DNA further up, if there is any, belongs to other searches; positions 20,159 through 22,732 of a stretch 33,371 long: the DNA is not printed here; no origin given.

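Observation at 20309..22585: Self-sufficient membrane di-iron oxygenase: desaturase-family domain fused to a Rieske ferredoxin and an NqrF-like reductase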

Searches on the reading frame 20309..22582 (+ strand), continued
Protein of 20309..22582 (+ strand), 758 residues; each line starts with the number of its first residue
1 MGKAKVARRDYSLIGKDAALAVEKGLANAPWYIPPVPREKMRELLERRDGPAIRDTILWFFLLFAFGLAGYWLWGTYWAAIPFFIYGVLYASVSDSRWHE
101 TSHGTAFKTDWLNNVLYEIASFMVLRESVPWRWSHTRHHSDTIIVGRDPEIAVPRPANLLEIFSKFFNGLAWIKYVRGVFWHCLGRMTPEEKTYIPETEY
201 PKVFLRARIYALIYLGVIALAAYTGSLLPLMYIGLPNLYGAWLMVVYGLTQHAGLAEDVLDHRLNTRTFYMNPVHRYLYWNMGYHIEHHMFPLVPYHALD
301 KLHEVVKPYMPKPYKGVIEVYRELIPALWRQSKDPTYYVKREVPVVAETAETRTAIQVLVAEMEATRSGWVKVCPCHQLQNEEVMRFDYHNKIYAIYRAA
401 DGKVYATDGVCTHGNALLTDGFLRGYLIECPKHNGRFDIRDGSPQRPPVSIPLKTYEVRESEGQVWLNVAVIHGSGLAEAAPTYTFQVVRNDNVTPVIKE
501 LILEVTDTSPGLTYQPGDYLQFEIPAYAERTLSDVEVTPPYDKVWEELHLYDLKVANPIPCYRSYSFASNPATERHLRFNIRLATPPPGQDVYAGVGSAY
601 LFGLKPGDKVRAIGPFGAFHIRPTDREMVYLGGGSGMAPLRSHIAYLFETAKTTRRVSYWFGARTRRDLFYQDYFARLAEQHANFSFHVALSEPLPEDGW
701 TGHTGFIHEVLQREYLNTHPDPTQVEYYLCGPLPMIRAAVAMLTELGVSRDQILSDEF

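Call 15: find_related_loci(query=window:20309-22582:+, collection=genome_contigs, flank=8000)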
Query window:20309-22582:+ (758 aa) in genome_contigs; peptide patterns used: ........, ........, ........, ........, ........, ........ (x = any residue, [..] = any of these).
50 stretches matched a pattern; 31 encode a relative of the query (tblastn E <= 1e-3); 31 distinct loci.
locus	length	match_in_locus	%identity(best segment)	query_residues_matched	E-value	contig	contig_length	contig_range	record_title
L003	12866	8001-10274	90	1-758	0e+0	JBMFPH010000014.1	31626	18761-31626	MAG: Anaerolineae bacterium isolate KM4338-58 NODE_14_length_31626_cov_3.151479, whole genome shotgun sequence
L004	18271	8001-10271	90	1-758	0e+0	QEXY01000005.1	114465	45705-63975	MAG: Ardenticatenia bacterium isolate Nak82 k99_6025, whole genome shotgun sequence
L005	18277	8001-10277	82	1-758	0e+0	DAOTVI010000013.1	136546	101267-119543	MAG TPA_asm: Anaerolineae bacterium isolate H106_27 k137_464833, whole genome shotgun sequence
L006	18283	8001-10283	69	1-758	0e+0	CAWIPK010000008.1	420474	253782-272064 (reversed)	MAG: uncultured Chloroflexia bacterium isolate MFD01721.bin.1.56 genome assembly, contig: contig_46942, whole genome sho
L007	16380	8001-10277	65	9-758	0e+0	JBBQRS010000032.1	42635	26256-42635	MAG: Anaerolineae bacterium isolate Co_metawrap_1702 Cmw_1702_k141_26326428_length_42635_cov_19.9982, whole genome shotg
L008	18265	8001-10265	63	4-758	0e+0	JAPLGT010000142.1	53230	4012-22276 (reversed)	MAG: Chloroflexota bacterium isolate LacPavin_0818_WC45_MAG_50_14 LacPavin_0818_WC45_scaffold_930765, whole genome shotg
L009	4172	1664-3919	64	4-758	0e+0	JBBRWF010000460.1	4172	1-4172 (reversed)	MAG: Anaerolineales bacterium isolate La4_concoct.061 La4_concoct.061_K_2788274_L_4172_cov_9.0000, whole genome shotgun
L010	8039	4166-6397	55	10-758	0e+0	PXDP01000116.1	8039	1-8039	MAG: PVC group bacterium isolate T3Sed10_339R1 T3-Sed10-C23413, whole genome shotgun sequence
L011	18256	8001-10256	54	1-758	0e+0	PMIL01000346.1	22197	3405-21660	MAG: Bacteroidales bacterium isolate fen_956 73.20120600_E3D.46_contig_9943, whole genome shotgun sequence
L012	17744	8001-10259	63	5-758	0e+0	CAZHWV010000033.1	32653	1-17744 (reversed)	MAG TPA_asm: uncultured Anaerolinea sp. isolate SRP272421_co3_646 genome assembly, contig: NODE_2335_length_32653_cov_5.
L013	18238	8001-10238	53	9-758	0e+0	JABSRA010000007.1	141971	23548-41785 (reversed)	MAG: Oceanospirillaceae bacterium isolate DT_74 DT-Nitrincolaceae-2_scaffold_7, whole genome shotgun sequence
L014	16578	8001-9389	66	10-470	0e+0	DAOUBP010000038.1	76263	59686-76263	MAG TPA_asm: Anaerolineae bacterium isolate H71_738 k91_1529493, whole genome shotgun sequence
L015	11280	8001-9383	65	10-470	0e+0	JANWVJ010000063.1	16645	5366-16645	MAG: Thermoflexales bacterium isolate SKYG113 NODE_63_length_16645_cov_3.957871, whole genome shotgun sequence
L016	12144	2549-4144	58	4-524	0e+0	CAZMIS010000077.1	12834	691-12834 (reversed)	MAG TPA_asm: uncultured Anaerolineales bacterium isolate binchicken_co111_72 genome assembly, contig: NODE_10610_length_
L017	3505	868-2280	63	4-468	0e+0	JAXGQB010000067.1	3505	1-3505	MAG: Anaerolineae bacterium isolate AnMBR.bin316 bin316_67, whole genome shotgun sequence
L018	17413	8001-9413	63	4-468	0e+0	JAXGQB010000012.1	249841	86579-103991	MAG: Anaerolineae bacterium isolate AnMBR.bin316 bin316_12, whole genome shotgun sequence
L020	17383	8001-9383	64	10-470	0e+0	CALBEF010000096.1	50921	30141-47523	MAG: uncultured Anaerolineae bacterium isolate N1_Bin_METABAT__149_1 genome assembly, contig: c_000003134778, whole geno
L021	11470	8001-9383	62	10-470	0e+0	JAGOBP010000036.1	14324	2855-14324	MAG: Thermoflexales bacterium isolate Go_SlAct_bin_560 Go_SlAct_18145_length_14324_cov_5.602592, whole genome shotgun se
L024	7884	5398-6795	62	4-469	0e+0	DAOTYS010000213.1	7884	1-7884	MAG TPA_asm: Thermoflexales bacterium isolate H28_387 k137_3262677, whole genome shotgun sequence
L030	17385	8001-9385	66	10-471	1e-159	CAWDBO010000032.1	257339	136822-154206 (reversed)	MAG: uncultured Chloroflexia bacterium isolate MFD02979.bin.2.144 genome assembly, contig: contig_67728, whole genome sh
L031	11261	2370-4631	63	5-758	0e+0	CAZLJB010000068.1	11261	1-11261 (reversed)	MAG TPA_asm: uncultured Anaerolinea sp. isolate binchicken_co2_73 genome assembly, contig: NODE_4569_length_11261_cov_6.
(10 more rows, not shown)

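Call 31: search_protein_families(library=pfam, proteins=[L030:6800-7918:+, L020:5272-6684:+, L020:10319-11485:+, L020:9388-10302:+, L021:6851-7768:+, L016:8045-8791:+, L031:6521-7405:+, L031:5634-6461:+, L031:3-1064:+, L024:4244-5335:+], max_evalue=0.0001)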
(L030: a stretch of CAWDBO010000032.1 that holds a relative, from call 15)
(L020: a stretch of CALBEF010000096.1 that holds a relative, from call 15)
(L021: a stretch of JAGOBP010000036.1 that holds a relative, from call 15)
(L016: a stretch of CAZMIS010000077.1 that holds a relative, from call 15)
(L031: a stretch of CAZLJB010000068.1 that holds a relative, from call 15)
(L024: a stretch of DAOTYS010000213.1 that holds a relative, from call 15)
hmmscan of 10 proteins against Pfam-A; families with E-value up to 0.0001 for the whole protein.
L030:6800-7918:+ (372 aa): 1 family
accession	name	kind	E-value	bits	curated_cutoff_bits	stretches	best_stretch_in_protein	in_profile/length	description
PF01208.23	URO-D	-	2.1e-22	80.1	23.9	1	117-367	101-345/346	Uroporphyrinogen decarboxylase (URO-D)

L020:5272-6684:+ (470 aa): 1 family
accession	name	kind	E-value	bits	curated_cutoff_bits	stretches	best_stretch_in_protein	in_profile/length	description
PF14315.11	DUF4380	-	1e-12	48.1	29.4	1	56-358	6-293/295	Domain of unknown function (DUF4380)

L020:10319-11485:+ (388 aa): 1 family
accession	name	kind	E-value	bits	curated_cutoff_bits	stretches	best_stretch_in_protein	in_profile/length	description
PF01261.30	AP_endonuc_2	-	6e-26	92.1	31.1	1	42-296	2-235/249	Xylose isomerase-like TIM barrel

L020:9388-10302:+ (304 aa): 1 family
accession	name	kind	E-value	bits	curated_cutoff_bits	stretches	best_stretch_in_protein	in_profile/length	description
PF01261.30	AP_endonuc_2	-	2.8e-05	24.4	31.1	1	84-181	73-173/249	Xylose isomerase-like TIM barrel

L021:6851-7768:+ (305 aa): 2 families
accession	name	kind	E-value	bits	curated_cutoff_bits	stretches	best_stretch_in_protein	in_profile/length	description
PF02548.21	Pantoate_transf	-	5.5e-45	154.2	28.7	1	38-279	2-258/259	Ketopantoate hydroxymethyltransferase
PF07893.19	DUF1668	-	8.4e-06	25.8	23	1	129-248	194-305/336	Protein of unknown function (DUF1668)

L016:8045-8791:+ (248 aa): 2 families
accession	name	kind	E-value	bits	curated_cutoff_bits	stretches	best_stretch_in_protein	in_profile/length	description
PF02310.24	B12-binding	-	4e-24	85.2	32.1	1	125-237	2-120/121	B12 binding domain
PF02607.22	B12-binding_2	-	5.4e-16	59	23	1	39-112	2-74/74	B12 binding domain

L031:6521-7405:+ (294 aa): 3 families
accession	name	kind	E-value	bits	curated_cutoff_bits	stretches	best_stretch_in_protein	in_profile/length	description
PF00809.28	Pterin_bind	-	3.1e-25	89.7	25.5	1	28-252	1-242/244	Pterin binding enzyme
PF03599.22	CdhD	-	4.8e-07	29.3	24.8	1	60-193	69-181/387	CO dehydrogenase/acetyl-CoA synthase delta subunit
PF02007.24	MtrH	-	2.6e-05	23.9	22.8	1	72-225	71-225/299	Tetrahydromethanopterin S-methyltransferase MtrH subunit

L031:5634-6461:+ (275 aa): 1 family
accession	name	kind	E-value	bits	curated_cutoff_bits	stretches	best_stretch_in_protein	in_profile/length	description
PF01261.30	AP_endonuc_2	-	3.4e-10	40.5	31.1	1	23-169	3-169/249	Xylose isomerase-like TIM barrel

L031:3-1064:+ (353 aa): 2 families
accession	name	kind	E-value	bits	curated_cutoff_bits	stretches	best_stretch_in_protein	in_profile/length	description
PF14486.12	DUF4432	-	1.2e-06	28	32.5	1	271-348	227-302/304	Domain of unknown function (DUF4432)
PF01263.26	Aldose_epim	-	1.3e-05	25.2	27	1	55-205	3-169/299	Aldose 1-epimerase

L024:4244-5335:+ (363 aa): 1 family
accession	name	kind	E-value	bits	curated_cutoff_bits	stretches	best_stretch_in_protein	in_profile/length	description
PF14486.12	DUF4432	-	6.4e-109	363.8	32.5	1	37-342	2-304/304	Domain of unknown function (DUF4432)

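Call 32: search_protein_families(library=pfam, proteins=[L009:734-1603:+, L018:7055-7951:+, L013:10266-11069:+, L011:7156-7977:+, L011:5861-6904:+, L011:4958-5851:+, L013:6980-7846:-, L013:5888-6841:-], max_evalue=0.0001)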
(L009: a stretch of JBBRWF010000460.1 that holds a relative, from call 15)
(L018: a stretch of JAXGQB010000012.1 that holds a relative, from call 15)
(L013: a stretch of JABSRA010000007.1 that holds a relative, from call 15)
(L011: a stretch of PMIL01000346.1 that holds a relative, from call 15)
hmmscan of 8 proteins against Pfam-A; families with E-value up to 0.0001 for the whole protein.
L009:734-1603:+ (289 aa): 1 family
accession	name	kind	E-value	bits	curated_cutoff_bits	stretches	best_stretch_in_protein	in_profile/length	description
PF02633.19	Creatininase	-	1.3e-31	110.3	31.3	1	22-269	3-237/238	Creatinine amidohydrolase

L018:7055-7951:+ (298 aa): 1 family
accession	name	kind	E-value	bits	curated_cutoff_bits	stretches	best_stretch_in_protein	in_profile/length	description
PF00881.29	Nitroreductase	-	6.4e-26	92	23.5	1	112-297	1-167/167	Nitroreductase family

L013:10266-11069:+ (267 aa): 1 family
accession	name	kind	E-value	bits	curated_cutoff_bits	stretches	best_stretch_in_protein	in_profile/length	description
PF01261.30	AP_endonuc_2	-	7.8e-08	32.8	31.1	1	79-229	68-230/249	Xylose isomerase-like TIM barrel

L011:7156-7977:+ (273 aa): 1 family
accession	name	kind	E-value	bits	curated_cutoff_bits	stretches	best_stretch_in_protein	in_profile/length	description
PF01261.30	AP_endonuc_2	-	3.2e-06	27.5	31.1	1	24-188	1-185/249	Xylose isomerase-like TIM barrel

L011:5861-6904:+ (347 aa): 2 families
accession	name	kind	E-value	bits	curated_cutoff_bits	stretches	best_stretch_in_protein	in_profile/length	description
PF00294.29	PfkB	-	2e-23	83.6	25.8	1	68-318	50-297/302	pfkB family carbohydrate kinase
PF08543.17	Phos_pyr_kin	-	4.9e-07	29.8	27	1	185-319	102-240/246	Phosphomethylpyrimidine kinase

L011:4958-5851:+ (297 aa): 0 families

L013:6980-7846:- (288 aa): 3 families
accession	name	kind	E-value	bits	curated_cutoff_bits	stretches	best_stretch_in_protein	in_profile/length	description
PF12833.13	HTH_18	-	1.7e-15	57.5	33.6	1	187-261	5-79/80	Helix-turn-helix domain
PF00165.29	HTH_AraC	-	6.1e-07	29.9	26.6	0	225-261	7-42/42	Bacterial regulatory helix-turn-helix proteins, AraC family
PF02311.25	AraC_binding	-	8e-06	26.1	21.1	1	12-120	8-118/135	AraC-like ligand binding domain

L013:5888-6841:- (317 aa): 1 family
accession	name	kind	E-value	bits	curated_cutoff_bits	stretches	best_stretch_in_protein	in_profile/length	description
PF12974.12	Phosphonate-bd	-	4e-57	193.8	27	1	57-302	1-242/242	ABC transporter, phosphonate, periplasmic substrate-binding protein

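Call 41: find_encoding_contigs(protein=P0101, flank=10000, max_places=2)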
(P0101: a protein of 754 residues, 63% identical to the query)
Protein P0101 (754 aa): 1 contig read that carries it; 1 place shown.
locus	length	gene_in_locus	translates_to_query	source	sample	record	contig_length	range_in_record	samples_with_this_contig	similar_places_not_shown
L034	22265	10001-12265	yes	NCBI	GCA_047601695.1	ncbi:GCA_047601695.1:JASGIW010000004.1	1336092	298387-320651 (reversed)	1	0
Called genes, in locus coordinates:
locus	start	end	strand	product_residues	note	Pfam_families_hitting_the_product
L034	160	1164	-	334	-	PF00532:Peripla_BP_1, PF13407:Peripla_BP_4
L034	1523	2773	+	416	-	PF01208:URO-D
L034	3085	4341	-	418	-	PF01208:URO-D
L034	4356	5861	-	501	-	PF00005:ABC_tran, PF02463:SMC_N (faint), PF13304:AAA_21 (faint), PF00005:ABC_tran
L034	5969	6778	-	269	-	PF02653:BPD_transp_2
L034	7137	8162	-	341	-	PF13407:Peripla_BP_4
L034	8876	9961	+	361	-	PF00356:LacI, PF13407:Peripla_BP_4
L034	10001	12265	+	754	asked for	PF00487:FA_desaturase, PF00355:Rieske, PF13806:Rieske_2 (faint), PF00175:NAD_binding_1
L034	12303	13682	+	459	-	PF10114:PocR, PF12833:HTH_18, PF00165:HTH_AraC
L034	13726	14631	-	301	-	PF02311:AraC_binding, PF07883:Cupin_2 (weak), PF12833:HTH_18, PF00165:HTH_AraC (weak)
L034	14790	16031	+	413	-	PF01208:URO-D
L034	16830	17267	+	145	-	PF02653:BPD_transp_2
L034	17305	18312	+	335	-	PF13407:Peripla_BP_4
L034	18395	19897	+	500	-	PF02463:SMC_N (faint), PF00004:AAA (faint), PF00005:ABC_tran, PF09818:ABC_ATPase (faint), PF13304:AAA_21 (faint), PF00005:ABC_tran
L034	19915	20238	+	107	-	PF05336:rhaM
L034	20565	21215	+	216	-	PF02607:B12-binding_2, PF02310:B12-binding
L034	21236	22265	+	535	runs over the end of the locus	PF17651:Raco_middle, PF14574:RACo_C_ter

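Call 42: find_encoding_contigs(protein=P0055, flank=10000, max_places=2)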
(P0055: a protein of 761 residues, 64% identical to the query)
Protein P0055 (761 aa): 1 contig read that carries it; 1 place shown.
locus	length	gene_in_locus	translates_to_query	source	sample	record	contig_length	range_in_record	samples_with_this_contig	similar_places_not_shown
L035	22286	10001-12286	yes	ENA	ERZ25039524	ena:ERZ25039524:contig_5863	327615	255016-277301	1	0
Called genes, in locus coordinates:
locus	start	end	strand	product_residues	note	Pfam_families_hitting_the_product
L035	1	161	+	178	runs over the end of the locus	PF00206:Lyase_1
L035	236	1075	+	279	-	PF00206:Lyase_1, PF10415:FumaraseC_C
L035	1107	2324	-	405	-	PF09594:GT87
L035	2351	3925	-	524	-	-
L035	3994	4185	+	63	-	-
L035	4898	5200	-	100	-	-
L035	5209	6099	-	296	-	-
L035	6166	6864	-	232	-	PF01551:Peptidase_M23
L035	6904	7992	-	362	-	PF01938:TRAM, PF05958:tRNA_U5-meth_tr, PF03602:Cons_hypoth95 (weak), PF13649:Methyltransf_25 (weak)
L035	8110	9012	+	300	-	PF00583:Acetyltransf_1, PF13673:Acetyltransf_10, PF13508:Acetyltransf_7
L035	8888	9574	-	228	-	-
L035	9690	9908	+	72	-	-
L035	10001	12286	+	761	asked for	PF00487:FA_desaturase, PF00355:Rieske, PF13806:Rieske_2, PF00175:NAD_binding_1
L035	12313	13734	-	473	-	PF02589:LUD_dom, PF13187:Fer4_9 (faint), PF00037:Fer4 (faint), PF12797:Fer4_2 (faint), PF12800:Fer4_4 (faint), PF13183:Fer4_8, PF13237:Fer4_10 (faint), PF11870:LutB_C, +1 more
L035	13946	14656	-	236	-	PF00135:COesterase, PF20434:BD-FAE, PF07859:Abhydrolase_3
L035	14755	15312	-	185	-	PF02754:CCG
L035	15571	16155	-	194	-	-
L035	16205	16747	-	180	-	PF01261:AP_endonuc_2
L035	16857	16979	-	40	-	-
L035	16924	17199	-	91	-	PF05336:rhaM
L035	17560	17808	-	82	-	-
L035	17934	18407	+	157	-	PF00107:ADH_zinc_N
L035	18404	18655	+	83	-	-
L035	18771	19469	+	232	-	-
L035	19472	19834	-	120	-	PF13541:ChlI, PF05362:Lon_C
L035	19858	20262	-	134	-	-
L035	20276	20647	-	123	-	PF13481:AAA_25, PF03796:DnaB_C (weak), PF06745:ATPase, PF23442:DUF7125 (weak), PF25199:nSTAND_NTPase5 (faint)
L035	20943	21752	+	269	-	-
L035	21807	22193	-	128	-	-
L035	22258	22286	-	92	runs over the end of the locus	-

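Call 43: find_encoding_contigs(protein=P0058, flank=10000, max_places=1)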
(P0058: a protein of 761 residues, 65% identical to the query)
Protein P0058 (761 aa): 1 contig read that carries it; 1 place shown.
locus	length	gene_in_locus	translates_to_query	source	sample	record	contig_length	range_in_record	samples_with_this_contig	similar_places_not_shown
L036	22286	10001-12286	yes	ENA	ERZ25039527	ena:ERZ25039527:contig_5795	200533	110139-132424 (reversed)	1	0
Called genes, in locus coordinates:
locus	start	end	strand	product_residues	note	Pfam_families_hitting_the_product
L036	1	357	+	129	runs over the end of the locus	PF00781:DAGK_cat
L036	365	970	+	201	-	PF19279:YegS_C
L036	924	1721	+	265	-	PF01569:PAP2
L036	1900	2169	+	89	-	PF04226:Transgly_assoc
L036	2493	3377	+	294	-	PF13426:PAS_9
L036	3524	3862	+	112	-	PF00990:GGDEF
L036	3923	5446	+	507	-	PF00773:RNB, PF18614:RNase_II_C_S1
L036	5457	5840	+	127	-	-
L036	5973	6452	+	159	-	PF01694:Rhomboid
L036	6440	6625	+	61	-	PF01694:Rhomboid (weak)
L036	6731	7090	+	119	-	PF03551:PadR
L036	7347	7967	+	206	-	-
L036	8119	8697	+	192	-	-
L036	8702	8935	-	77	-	-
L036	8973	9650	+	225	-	PF00291:PALP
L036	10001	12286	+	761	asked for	PF00487:FA_desaturase, PF00355:Rieske, PF00175:NAD_binding_1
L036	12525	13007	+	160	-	PF02559:CarD_TRCF_RID, PF21095:CarD_C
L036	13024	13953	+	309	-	PF00248:Aldo_ket_red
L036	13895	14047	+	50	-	-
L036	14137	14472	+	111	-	-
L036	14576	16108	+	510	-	PF00270:DEAD, PF04851:ResIII, PF00271:Helicase_C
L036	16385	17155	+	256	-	PF13412:HTH_24 (weak), PF00392:GntR (faint), PF08220:HTH_DeoR, PF08279:HTH_11, PF16365:EutK_C (weak), PF00455:DeoRC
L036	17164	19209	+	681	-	PF02065:Melibiase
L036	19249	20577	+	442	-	PF01547:SBP_bac_1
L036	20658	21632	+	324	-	PF00528:BPD_transp_1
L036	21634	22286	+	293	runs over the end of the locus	PF00528:BPD_transp_1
